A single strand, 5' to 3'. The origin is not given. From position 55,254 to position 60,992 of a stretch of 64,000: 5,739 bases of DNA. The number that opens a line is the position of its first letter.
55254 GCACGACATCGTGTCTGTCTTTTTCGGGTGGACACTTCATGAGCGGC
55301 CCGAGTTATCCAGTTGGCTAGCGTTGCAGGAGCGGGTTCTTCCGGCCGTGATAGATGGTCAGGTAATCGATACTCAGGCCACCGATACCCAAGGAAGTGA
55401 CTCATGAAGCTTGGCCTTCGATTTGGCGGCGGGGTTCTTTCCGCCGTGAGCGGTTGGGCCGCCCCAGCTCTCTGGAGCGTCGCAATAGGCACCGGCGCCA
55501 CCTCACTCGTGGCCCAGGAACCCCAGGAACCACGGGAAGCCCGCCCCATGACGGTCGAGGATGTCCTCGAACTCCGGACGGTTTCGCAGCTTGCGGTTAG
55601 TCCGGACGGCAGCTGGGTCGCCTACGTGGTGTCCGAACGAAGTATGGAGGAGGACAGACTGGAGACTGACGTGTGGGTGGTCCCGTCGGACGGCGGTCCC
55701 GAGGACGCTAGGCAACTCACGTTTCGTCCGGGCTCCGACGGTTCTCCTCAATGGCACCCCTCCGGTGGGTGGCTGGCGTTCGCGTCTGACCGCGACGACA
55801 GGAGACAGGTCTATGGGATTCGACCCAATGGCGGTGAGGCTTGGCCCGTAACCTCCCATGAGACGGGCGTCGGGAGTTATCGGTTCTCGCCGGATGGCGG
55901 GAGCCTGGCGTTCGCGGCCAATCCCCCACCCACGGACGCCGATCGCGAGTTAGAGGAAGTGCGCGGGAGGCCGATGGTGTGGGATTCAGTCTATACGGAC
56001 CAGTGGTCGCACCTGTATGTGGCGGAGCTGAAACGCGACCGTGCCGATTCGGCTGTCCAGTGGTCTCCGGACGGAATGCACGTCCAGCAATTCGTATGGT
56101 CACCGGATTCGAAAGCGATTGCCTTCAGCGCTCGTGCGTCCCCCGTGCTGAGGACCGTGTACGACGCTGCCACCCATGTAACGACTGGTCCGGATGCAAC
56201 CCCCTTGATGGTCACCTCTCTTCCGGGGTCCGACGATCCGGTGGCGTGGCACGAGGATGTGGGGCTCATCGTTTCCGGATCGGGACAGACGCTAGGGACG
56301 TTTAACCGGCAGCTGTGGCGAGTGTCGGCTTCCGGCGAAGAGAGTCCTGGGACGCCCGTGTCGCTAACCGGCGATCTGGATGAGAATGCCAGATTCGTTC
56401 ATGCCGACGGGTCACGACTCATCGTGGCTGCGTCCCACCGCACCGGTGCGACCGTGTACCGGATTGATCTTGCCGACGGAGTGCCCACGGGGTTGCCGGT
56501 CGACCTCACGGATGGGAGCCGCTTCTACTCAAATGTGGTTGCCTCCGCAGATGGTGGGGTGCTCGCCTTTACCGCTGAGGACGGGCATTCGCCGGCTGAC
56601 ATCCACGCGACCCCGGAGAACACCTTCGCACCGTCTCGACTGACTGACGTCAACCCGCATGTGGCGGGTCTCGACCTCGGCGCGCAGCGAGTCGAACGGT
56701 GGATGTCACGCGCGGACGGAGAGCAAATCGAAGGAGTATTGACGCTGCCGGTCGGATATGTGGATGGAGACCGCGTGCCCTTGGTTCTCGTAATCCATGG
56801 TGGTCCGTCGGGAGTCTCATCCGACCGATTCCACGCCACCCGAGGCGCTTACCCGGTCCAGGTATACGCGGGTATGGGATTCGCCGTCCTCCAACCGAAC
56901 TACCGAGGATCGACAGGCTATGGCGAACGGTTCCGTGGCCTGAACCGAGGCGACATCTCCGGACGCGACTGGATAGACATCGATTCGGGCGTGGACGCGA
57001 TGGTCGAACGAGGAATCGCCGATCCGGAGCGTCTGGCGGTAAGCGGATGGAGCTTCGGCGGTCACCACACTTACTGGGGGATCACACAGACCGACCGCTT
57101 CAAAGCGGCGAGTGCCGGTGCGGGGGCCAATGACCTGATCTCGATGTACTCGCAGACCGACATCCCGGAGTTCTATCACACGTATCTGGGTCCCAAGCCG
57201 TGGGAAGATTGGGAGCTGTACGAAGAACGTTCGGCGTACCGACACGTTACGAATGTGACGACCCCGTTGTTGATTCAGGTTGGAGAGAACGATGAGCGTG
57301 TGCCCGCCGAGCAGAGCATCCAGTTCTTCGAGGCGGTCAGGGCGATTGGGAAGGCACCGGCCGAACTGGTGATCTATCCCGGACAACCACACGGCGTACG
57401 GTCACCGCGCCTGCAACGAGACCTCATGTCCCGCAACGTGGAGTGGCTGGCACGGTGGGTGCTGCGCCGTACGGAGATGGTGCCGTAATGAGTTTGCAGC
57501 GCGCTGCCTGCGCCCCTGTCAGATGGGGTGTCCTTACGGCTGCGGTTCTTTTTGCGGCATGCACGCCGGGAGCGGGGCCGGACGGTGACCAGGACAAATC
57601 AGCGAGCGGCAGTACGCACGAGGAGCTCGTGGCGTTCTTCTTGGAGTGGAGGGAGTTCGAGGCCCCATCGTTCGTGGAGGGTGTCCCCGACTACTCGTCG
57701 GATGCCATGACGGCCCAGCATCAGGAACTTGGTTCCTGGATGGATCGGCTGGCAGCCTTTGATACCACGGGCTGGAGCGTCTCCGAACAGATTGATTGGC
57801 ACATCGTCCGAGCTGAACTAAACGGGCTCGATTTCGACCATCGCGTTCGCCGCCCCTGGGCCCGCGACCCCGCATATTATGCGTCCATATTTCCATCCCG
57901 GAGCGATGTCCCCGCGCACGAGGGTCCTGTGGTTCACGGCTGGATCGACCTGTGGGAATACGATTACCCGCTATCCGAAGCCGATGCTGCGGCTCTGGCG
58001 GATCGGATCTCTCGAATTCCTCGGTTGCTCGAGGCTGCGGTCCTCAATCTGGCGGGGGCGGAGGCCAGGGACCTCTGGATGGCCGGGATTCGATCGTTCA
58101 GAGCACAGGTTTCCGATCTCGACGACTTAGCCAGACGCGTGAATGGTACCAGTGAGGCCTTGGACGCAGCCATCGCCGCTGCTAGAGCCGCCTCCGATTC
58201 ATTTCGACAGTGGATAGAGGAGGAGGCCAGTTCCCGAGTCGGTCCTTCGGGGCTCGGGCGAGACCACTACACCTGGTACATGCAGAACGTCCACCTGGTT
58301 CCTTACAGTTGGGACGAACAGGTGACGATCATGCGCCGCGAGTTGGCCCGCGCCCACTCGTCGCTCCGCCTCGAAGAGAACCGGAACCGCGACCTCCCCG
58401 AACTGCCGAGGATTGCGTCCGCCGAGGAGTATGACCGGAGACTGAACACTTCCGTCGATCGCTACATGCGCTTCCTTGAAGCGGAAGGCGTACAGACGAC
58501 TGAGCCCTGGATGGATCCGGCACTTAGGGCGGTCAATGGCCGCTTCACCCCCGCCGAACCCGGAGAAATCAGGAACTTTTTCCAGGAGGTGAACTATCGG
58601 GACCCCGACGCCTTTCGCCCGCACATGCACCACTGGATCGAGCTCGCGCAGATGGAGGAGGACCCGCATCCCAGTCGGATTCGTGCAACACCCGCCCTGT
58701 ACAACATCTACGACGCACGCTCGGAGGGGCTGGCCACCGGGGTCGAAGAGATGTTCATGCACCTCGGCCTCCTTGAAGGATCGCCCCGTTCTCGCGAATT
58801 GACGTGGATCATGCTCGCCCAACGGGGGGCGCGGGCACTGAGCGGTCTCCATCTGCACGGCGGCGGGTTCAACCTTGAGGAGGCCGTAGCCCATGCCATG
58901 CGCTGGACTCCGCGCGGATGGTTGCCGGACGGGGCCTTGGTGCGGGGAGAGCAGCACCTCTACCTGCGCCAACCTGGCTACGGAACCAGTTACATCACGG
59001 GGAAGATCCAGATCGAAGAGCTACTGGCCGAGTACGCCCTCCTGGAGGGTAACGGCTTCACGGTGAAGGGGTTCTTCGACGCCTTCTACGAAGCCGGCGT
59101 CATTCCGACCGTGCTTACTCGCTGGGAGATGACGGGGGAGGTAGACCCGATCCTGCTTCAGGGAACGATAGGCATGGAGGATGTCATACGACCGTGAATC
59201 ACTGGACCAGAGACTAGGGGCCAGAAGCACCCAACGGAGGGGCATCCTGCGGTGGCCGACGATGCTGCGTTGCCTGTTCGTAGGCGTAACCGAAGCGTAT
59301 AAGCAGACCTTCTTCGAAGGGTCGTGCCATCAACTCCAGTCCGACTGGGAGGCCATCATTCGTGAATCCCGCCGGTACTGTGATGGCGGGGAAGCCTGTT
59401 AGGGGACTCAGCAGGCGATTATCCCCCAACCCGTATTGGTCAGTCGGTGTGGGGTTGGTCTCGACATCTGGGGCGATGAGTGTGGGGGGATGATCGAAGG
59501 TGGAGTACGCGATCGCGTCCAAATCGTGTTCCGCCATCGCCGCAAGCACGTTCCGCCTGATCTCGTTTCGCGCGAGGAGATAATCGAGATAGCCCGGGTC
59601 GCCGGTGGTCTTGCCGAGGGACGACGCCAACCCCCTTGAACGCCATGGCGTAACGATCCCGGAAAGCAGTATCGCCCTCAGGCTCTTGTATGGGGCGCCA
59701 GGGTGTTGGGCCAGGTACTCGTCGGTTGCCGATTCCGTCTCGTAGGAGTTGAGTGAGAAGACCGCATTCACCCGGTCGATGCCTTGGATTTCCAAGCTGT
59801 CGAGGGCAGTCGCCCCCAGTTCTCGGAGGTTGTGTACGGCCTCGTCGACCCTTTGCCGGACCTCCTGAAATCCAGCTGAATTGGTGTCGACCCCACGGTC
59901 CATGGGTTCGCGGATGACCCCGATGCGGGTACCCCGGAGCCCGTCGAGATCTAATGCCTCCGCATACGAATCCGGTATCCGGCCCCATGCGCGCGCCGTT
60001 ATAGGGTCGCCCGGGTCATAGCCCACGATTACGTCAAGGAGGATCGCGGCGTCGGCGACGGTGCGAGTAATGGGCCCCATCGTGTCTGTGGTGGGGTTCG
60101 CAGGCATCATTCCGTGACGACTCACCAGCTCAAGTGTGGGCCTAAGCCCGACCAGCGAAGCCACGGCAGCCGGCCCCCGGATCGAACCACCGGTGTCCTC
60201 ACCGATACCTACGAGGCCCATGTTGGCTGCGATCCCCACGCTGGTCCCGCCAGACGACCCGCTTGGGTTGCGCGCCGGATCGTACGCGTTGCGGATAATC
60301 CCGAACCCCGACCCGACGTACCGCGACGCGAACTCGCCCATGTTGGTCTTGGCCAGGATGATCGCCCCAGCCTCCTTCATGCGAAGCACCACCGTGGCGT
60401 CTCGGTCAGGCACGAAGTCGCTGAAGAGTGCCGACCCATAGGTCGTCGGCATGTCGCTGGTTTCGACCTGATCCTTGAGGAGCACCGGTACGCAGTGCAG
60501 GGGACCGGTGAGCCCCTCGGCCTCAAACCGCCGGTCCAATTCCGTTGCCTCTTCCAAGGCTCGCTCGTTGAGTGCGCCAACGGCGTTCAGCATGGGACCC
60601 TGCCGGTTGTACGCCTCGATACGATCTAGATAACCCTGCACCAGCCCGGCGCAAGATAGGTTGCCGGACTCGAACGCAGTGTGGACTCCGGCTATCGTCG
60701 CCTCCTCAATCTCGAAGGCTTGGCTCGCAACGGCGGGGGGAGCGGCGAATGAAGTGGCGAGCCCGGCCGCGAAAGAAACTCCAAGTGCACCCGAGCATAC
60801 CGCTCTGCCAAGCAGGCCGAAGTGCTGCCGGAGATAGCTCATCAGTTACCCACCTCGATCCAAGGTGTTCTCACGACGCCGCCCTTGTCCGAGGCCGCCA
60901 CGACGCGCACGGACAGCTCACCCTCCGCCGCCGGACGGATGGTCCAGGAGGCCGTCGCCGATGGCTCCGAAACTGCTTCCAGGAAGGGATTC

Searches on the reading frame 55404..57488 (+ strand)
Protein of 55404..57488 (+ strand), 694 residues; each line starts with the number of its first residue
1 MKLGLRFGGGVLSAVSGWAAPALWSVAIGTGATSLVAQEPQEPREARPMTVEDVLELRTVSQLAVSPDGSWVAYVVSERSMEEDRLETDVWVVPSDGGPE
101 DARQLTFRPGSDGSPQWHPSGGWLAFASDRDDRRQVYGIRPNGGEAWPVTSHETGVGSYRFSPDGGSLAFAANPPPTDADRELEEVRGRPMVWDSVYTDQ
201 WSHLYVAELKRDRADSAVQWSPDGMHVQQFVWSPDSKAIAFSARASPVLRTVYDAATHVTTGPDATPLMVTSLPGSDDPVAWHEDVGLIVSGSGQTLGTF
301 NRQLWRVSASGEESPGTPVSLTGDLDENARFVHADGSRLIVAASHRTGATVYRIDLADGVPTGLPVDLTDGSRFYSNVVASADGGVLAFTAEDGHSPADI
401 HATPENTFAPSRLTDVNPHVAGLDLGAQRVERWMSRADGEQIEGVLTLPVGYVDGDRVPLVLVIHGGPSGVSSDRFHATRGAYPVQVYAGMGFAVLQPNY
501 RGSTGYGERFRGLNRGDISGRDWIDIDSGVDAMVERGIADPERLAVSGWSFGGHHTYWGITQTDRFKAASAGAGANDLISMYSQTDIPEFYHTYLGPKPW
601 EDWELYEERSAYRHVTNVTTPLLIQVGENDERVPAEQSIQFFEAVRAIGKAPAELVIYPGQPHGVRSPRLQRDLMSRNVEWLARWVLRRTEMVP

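Call 11: search_protein_families(library=pfam, proteins=[window:55404-57488:+], max_evalue=0.001)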
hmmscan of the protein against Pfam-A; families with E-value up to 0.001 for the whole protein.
window:55404-57488:+ (694 aa): 4 families
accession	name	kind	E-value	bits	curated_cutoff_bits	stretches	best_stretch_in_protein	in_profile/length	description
PF00326.27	Peptidase_S9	-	7.7e-49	166.5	22.6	1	485-686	7-210/213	Prolyl oligopeptidase family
PF07676.18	PD40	-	1.7e-13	50.6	20.9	1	103-135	2-32/38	WD40-like Beta Propeller Repeat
PF20434.5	BD-FAE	-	2.7e-11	43.8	26.8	1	542-643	89-213/215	BD-FAE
PF01738.24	DLH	-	1.4e-06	28.5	21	1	527-665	82-188/217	Dienelactone hydrolase family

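Call 37: search_protein_families(library=ncbifam, proteins=[window:55404-57488:+], max_evalue=0.001)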
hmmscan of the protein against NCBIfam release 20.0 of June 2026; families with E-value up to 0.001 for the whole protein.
window:55404-57488:+ (694 aa): 9 families
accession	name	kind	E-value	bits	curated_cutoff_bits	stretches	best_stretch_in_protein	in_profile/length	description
NF053518.1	DipepPtdsDpp5Prph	equivalog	5.7e-62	210.2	900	1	49-686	3-654/655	dipeptidyl-peptidase Dpp5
NF033523.0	lasso_peptidase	equivalog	1.6e-52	179.2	400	2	392-686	341-637/638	Atxe2 family lasso peptide isopeptidase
TIGR02800.1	propeller_TolB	equivalog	8.4e-16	57.9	343.15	1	64-172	241-341/418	Tol-Pal system beta propeller repeat protein TolB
NF002183.0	PRK01029.1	equivalog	1e-06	28.1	405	0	108-172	279-345/429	Tol-Pal system protein TolB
NF050058.1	e_dPHAscl_type1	hypoth_equivalog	2.2e-06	27.3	150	1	448-647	14-206/276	extracellular catalytic domain type 1 short-chain-length polyhydroxyalkanoate depolymerase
NF047920.1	lactonase_UilS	equivalog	3.8e-05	23.5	400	0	487-569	47-125/285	UilS family quorum-quenching N-acyl-homoserine lactonase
NF042968.1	AcxylEst_AxeA1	equivalog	6.4e-05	21.4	700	1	540-665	118-244/459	acetylxylan esterase AxeA1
NF007857.0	PRK10566.1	equivalog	0.00017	21.5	201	1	483-650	45-217/249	esterase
TIGR01840.1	esterase_phb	subfamily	0.00064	19.3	107.85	0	458-575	13-129/213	PHB depolymerase family esterase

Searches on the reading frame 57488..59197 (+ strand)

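Call 11: search_protein_families(library=pfam, proteins=[window:57488-59197:+], max_evalue=0.001)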
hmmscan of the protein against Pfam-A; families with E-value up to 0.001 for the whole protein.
window:57488-59197:+ (569 aa): 1 family
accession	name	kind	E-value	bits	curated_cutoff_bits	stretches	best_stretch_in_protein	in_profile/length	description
PF05960.17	DUF885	-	6e-23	82.7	32.4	2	66-300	16-257/532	Bacterial protein of unknown function (DUF885)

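Call 37: search_protein_families(library=ncbifam, proteins=[window:57488-59197:+], max_evalue=0.001)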
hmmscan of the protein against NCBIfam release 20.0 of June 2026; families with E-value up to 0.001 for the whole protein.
window:57488-59197:+ (569 aa): 0 families

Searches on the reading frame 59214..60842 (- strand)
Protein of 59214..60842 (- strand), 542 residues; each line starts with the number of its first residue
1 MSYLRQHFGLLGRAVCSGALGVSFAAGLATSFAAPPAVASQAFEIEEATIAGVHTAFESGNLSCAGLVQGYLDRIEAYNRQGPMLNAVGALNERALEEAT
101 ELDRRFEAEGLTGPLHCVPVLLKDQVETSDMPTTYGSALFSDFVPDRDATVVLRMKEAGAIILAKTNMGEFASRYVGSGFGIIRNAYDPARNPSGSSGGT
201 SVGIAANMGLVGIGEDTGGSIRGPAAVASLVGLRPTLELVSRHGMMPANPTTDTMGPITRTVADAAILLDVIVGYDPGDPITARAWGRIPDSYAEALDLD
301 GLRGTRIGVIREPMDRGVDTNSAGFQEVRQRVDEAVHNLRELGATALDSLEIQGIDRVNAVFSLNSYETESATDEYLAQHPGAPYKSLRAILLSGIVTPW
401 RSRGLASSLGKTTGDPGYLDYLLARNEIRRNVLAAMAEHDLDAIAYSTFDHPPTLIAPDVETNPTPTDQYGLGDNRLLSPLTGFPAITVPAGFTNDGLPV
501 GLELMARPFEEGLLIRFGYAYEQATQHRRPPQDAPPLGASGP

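Call 11: search_protein_families(library=pfam, proteins=[window:59214-60842:-], max_evalue=0.001)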
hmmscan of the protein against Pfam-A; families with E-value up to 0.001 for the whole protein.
window:59214-60842:- (542 aa): 1 family
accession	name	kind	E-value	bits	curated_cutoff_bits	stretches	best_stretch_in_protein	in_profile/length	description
PF01425.27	Amidase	-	7.9e-90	302.5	27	1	67-514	2-444/445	Amidase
